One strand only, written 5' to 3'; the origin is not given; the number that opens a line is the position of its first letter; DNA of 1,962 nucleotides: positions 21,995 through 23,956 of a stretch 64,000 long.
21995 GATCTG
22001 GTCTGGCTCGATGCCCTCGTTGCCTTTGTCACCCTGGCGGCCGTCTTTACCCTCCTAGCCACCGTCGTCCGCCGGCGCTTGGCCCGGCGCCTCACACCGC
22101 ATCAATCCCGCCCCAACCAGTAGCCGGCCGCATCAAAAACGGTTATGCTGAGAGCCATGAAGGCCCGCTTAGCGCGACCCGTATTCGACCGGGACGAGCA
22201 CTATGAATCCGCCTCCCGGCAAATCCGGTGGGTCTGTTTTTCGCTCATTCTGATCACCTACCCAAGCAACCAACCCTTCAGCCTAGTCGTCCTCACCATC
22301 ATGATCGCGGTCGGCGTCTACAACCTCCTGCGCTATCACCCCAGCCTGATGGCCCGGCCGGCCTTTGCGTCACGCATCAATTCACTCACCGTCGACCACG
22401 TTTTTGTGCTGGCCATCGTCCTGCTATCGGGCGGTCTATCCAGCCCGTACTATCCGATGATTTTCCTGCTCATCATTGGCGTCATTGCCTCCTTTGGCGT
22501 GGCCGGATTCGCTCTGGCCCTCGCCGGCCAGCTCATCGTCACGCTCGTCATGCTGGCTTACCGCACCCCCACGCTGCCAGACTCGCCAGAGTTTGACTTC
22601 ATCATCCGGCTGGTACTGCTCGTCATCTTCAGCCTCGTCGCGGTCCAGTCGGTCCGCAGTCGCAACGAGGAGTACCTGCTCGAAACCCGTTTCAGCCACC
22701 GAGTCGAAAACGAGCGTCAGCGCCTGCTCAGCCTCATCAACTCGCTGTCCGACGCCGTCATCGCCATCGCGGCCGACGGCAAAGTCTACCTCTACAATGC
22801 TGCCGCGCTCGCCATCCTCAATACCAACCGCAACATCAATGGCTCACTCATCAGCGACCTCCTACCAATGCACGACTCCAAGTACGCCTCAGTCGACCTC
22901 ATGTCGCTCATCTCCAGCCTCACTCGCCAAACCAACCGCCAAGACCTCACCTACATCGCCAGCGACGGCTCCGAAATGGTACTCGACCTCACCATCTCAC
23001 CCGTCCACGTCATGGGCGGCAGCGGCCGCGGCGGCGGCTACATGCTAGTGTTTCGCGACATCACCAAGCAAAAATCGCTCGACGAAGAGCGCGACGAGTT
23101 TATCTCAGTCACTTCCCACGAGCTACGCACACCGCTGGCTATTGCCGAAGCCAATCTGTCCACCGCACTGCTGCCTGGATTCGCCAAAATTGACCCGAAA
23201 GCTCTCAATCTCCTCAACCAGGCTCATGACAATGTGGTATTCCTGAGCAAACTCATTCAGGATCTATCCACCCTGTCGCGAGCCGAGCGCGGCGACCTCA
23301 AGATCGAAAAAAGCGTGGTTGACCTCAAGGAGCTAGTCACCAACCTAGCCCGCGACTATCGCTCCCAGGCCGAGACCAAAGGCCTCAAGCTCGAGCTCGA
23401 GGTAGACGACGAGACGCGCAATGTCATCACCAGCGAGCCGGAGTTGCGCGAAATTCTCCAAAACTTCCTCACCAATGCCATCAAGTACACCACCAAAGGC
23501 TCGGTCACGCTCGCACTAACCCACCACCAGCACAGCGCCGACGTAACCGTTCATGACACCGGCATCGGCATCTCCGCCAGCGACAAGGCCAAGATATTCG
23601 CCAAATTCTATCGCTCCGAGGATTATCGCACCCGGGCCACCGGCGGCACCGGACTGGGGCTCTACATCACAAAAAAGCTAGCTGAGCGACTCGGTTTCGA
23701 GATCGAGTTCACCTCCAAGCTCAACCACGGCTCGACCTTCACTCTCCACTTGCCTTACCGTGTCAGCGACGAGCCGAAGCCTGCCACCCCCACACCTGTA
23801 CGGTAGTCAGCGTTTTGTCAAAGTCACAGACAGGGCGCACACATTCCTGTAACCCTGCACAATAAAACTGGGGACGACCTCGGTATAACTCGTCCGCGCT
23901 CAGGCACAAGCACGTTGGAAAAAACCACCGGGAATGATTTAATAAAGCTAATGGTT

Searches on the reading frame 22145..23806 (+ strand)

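Call 8: search_protein_families(library=pfam, proteins=[window:22145-23806:+], max_evalue=0.001)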
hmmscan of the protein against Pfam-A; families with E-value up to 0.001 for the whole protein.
window:22145-23806:+ (553 aa): 6 families
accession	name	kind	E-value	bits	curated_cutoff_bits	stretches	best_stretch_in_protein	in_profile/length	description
PF02518.31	HATPase_c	-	2.1e-27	96.2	26.4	1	431-538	3-109/111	Histidine kinase-, DNA gyrase B-, and HSP90-like ATPase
PF00512.31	HisKA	-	4.6e-09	36.6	26.9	1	316-383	2-66/66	His Kinase A (phospho-acceptor) domain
PF13426.13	PAS_9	-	1.1e-07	32.5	27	1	203-308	2-103/103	PAS domain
PF00989.32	PAS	-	5e-07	30.2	22.6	1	194-306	3-113/113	PAS fold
PF08448.16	PAS_4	-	2.6e-05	24.8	23.1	1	199-310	2-109/110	PAS fold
PF13581.12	HATPase_c_2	-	6.5e-05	23.4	27.4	1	441-516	39-112/127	Histidine kinase-like ATPase domain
